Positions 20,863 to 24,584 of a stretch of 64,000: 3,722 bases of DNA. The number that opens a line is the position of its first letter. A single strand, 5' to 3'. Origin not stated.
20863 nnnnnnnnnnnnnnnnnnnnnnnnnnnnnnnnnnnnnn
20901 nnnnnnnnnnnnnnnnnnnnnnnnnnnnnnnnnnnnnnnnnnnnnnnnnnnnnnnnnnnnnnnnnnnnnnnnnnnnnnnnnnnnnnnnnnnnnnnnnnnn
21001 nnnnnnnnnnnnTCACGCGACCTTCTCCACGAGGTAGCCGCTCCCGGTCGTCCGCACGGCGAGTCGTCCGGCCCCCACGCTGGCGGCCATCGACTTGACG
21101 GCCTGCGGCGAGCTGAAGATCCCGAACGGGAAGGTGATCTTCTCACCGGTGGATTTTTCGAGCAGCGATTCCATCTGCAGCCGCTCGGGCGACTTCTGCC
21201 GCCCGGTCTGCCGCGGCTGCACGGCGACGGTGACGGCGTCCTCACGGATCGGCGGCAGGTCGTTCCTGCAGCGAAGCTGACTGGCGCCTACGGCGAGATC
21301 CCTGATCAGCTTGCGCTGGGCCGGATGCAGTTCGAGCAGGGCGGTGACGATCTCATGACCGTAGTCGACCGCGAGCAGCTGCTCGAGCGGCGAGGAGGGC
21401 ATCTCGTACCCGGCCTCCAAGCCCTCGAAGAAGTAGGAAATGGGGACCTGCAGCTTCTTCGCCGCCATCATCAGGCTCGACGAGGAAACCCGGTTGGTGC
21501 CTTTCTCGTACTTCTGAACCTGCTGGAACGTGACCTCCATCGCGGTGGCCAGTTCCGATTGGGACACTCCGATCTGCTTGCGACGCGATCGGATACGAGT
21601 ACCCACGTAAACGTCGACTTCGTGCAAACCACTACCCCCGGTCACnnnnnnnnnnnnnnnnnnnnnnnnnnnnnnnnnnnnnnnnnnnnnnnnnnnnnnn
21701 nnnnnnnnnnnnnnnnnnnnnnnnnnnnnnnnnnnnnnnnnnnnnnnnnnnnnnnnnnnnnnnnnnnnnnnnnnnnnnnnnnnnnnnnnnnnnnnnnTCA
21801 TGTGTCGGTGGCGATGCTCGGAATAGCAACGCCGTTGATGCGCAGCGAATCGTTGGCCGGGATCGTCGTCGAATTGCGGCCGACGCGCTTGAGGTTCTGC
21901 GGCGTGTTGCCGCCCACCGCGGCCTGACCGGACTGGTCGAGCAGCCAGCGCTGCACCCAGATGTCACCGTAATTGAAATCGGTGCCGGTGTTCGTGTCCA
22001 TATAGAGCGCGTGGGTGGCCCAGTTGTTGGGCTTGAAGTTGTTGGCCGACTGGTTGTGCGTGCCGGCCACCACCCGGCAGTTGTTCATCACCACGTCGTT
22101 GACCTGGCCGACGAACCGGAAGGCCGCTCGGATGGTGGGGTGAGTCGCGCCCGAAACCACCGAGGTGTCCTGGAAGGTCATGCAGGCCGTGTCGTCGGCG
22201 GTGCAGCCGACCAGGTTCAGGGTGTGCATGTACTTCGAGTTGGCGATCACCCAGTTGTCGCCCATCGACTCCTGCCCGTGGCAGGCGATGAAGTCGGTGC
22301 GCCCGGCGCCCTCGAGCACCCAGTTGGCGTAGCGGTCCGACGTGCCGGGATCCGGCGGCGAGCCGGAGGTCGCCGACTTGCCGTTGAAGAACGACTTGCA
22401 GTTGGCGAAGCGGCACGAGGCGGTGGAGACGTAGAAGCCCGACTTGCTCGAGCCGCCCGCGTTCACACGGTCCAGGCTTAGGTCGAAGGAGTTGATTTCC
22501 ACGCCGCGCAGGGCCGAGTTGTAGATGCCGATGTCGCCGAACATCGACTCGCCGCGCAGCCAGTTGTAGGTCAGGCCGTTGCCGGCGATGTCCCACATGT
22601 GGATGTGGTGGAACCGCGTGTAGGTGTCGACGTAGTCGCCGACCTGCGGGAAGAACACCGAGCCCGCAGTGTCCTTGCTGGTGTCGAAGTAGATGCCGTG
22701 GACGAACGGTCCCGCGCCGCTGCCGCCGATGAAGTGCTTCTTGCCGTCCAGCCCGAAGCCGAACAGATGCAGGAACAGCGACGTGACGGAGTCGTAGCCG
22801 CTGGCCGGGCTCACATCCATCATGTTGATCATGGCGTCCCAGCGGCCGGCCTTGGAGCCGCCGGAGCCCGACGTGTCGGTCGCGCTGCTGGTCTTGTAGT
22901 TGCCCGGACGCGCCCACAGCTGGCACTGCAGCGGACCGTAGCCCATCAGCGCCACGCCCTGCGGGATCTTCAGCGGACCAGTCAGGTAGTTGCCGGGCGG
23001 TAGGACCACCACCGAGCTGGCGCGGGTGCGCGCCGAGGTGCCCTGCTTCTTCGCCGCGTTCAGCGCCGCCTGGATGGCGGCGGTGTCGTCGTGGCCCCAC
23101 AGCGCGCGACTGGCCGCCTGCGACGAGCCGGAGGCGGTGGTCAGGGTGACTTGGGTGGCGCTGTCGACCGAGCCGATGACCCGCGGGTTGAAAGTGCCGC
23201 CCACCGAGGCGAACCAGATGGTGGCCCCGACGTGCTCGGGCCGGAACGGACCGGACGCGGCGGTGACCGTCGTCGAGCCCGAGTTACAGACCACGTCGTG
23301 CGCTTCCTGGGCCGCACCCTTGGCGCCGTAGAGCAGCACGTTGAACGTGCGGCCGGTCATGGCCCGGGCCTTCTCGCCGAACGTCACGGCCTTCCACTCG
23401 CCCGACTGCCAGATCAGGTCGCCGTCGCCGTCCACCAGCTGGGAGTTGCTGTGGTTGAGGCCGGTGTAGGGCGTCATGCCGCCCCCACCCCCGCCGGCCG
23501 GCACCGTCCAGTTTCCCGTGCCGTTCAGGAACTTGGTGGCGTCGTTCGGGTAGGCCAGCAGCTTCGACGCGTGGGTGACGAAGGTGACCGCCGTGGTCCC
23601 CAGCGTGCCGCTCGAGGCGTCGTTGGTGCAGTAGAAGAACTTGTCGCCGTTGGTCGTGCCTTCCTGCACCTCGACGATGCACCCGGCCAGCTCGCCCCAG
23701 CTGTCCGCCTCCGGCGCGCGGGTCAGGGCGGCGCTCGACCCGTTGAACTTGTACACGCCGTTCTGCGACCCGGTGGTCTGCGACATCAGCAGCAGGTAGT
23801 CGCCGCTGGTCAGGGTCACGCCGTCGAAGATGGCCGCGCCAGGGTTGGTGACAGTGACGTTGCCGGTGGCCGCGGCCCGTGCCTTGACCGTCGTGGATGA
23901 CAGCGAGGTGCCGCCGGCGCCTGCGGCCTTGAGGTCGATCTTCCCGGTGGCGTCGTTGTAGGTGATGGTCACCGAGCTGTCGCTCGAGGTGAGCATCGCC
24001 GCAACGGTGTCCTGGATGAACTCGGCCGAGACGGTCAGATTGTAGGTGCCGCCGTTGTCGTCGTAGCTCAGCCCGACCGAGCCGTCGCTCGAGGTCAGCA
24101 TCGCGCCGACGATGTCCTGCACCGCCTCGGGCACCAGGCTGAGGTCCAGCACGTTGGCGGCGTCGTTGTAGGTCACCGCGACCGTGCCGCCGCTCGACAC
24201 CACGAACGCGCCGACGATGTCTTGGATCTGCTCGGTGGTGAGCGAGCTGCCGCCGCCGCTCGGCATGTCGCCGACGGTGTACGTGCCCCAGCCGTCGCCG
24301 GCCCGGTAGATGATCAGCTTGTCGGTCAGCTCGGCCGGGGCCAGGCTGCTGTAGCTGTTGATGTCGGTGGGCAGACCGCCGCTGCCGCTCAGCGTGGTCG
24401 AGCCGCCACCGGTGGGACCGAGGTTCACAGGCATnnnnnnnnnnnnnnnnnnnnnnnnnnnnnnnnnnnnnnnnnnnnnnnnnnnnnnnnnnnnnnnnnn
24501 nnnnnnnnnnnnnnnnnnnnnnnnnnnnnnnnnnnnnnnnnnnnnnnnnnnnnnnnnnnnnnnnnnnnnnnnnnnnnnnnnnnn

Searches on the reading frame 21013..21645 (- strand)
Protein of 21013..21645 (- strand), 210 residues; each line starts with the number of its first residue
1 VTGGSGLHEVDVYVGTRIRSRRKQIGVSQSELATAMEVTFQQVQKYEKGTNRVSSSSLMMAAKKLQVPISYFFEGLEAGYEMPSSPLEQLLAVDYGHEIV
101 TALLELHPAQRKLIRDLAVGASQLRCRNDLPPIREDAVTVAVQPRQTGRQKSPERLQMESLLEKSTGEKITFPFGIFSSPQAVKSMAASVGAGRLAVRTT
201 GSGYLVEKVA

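Call 39: search_protein_families(library=pfam, proteins=[window:21013-21645:-], max_evalue=0.01)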
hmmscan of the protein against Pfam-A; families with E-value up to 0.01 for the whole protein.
window:21013-21645:- (210 aa): 2 families
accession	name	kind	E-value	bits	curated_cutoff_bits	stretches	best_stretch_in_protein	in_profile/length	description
PF01381.28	HTH_3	-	8.6e-11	42.1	23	1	18-72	1-55/55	Helix-turn-helix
PF13560.12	HTH_31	-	5.9e-05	23.7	27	1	15-56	3-45/64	Helix-turn-helix domain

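Call 42: find_related_loci(query=window:21013-21645:-, collection=viral_contigs, flank=10000)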
Query window:21013-21645:- (210 aa) in viral_contigs; peptide patterns used: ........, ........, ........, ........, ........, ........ (x = any residue, [..] = any of these).
600 stretches matched a pattern (row limit reached: there are more); 573 encode a relative of the query (tblastn E <= 1e-3); the best 80 are kept; 80 distinct loci.
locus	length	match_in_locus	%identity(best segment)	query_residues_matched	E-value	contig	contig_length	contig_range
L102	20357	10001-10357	47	10-127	3e-28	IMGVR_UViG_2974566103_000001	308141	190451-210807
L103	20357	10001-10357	48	10-127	7e-28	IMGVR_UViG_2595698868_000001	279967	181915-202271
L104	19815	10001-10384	46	8-124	6e-26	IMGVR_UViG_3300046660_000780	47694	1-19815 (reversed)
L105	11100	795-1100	48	8-106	2e-25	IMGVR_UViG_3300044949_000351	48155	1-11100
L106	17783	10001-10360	45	3-117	4e-24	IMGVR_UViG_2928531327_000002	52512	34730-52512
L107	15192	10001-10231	56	1-77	4e-24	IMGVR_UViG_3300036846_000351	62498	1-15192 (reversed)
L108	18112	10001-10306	48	8-104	4e-24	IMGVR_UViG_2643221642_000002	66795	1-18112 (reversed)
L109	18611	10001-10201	66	10-76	8e-24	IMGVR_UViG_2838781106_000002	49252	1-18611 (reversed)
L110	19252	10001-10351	44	8-118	7e-24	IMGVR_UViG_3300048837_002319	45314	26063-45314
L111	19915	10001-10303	49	8-103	8e-24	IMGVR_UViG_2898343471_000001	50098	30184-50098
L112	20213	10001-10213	63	8-78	1e-23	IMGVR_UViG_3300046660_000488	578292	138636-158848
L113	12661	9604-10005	43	8-131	1e-23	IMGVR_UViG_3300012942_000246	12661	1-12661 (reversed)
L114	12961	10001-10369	40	7-120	2e-23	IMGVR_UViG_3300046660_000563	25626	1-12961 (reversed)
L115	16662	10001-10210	56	10-79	3e-23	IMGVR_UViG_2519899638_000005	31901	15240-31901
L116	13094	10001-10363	41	8-118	5e-23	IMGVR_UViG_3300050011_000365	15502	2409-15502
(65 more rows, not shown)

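Call 51: search_protein_families(library=phrogs, proteins=[window:21013-21645:-], max_evalue=0.001)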
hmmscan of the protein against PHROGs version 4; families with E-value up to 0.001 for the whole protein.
window:21013-21645:- (210 aa): 12 families
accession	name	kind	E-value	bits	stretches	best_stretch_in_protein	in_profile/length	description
phrog_2439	-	transcription regulation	2e-11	44.4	1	13-74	7-68/367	transcriptional regulator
phrog_8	-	transcription regulation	2.1e-10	41.6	1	16-81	79-224/346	transcriptional regulator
phrog_2328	-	transcription regulation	3.9e-10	40.6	1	14-83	16-82/128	transcriptional repressor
phrog_3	-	transcription regulation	4.6e-09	37.5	1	13-87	88-161/430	transcriptional repressor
phrog_4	-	transcription regulation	3.5e-07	30.6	1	14-104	137-205/400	transcriptional repressor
phrog_5823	-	transcription regulation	7.1e-07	29.7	1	14-72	7-66/404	transcriptional regulator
phrog_1373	-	transcription regulation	1.6e-06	29.2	1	16-70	66-120/166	transcriptional regulator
phrog_955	-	DNA, RNA and nucleotide metabolism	4.2e-06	27.6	1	14-53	25-64/142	HTH DNA binding protein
phrog_2967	-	transcription regulation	4e-05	24.3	1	15-76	12-73/225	transcriptional regulator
phrog_2104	-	unknown function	5.4e-05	24.3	1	7-52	33-78/103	-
phrog_4836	-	transcription regulation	0.00013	22.6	1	14-76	76-138/194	CII-like regulator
phrog_7950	-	transcription regulation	0.00058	20.9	1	15-59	9-52/68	transcriptional repressor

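Call 66: search_solved_structures(query=window:21013-21645:-, max_evalue=0.01)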
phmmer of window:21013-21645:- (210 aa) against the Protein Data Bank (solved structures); distinct sequences matched with E-value up to 0.01: 7.
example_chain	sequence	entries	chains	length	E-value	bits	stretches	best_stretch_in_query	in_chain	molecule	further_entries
1sq8_A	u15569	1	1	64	0.0013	21.9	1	14-74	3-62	dh434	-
1per_L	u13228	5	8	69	0.0035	20.5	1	14-75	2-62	PROTEIN (434 REPRESSOR) | 434 REPRESSOR | REPRESSOR PROTEIN CI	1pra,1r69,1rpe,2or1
1r63_A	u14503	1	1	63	0.0039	20.3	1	14-72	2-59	REPRESSOR PROTEIN FROM BACTERIOPHAGE 434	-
1adr_A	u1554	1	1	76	0.0052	19.9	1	14-75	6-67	P22 C2 REPRESSOR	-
3jxb_C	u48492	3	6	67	0.0053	19.9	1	14-75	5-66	Repressor protein C2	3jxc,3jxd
2r1j_L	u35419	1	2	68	0.0053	19.9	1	14-75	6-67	Repressor protein C2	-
2b5a_A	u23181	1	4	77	0.007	19.5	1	13-77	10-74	C.BclI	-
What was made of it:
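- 18802..21645 (-): Candidate DNA-binding proteins; none is linked to the motif. XRE/CI-like HTH 21013-21645, HTH protein 19278-19991, and a protein resembling sigma-70 region 4 at 18802-19281. Similarity to the 434 and P22 C2 repressors (call 66).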

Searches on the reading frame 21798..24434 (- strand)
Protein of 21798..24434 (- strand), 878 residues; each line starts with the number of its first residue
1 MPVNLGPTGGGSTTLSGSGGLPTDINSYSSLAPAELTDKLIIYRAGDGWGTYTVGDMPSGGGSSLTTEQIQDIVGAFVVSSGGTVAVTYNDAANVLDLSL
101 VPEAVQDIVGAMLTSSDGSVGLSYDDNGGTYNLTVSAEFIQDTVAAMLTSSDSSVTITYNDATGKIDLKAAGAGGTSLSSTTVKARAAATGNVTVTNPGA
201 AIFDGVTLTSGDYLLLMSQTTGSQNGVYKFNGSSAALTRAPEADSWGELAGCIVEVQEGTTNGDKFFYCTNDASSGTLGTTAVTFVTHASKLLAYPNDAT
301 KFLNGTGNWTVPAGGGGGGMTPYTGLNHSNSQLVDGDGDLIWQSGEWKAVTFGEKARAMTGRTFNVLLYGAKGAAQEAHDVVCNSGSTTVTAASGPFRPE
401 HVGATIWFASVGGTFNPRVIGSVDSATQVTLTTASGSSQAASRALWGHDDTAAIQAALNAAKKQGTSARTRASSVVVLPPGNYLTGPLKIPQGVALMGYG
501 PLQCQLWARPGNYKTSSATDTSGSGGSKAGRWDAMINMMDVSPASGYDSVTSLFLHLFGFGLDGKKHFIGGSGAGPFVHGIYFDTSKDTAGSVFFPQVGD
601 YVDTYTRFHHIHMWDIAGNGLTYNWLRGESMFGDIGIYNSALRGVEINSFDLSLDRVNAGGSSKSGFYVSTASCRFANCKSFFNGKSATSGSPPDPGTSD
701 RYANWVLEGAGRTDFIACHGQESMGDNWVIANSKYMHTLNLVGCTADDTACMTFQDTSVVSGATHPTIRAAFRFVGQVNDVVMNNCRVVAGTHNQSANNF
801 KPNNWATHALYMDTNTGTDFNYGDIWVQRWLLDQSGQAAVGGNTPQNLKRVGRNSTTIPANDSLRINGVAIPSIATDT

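Call 39: search_protein_families(library=pfam, proteins=[window:21798-24434:-], max_evalue=0.01)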
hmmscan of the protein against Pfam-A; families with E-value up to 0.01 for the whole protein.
window:21798-24434:- (878 aa): 1 family
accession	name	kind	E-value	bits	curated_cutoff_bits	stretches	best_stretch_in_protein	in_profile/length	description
PF12992.12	DUF3876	-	0.0091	16.4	27.2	0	38-99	24-85/92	Domain of unknown function, B. Theta Gene description (DUF3876)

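Call 51: search_protein_families(library=phrogs, proteins=[window:21798-24434:-], max_evalue=0.001)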
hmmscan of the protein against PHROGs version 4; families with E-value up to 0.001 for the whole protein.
window:21798-24434:- (878 aa): 4 families
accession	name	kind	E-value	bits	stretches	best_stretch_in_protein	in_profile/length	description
phrog_2647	-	head and packaging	4.6e-29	102.5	1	159-287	95-222/336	head decoration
phrog_30390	-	unknown function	2e-17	63.9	2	190-390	536-734/766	-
phrog_27782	-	unknown function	1.8e-16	60.9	1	184-287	169-269/644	-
phrog_24595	-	head and packaging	1.8e-09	38.4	1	178-290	42-151/325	virion structural protein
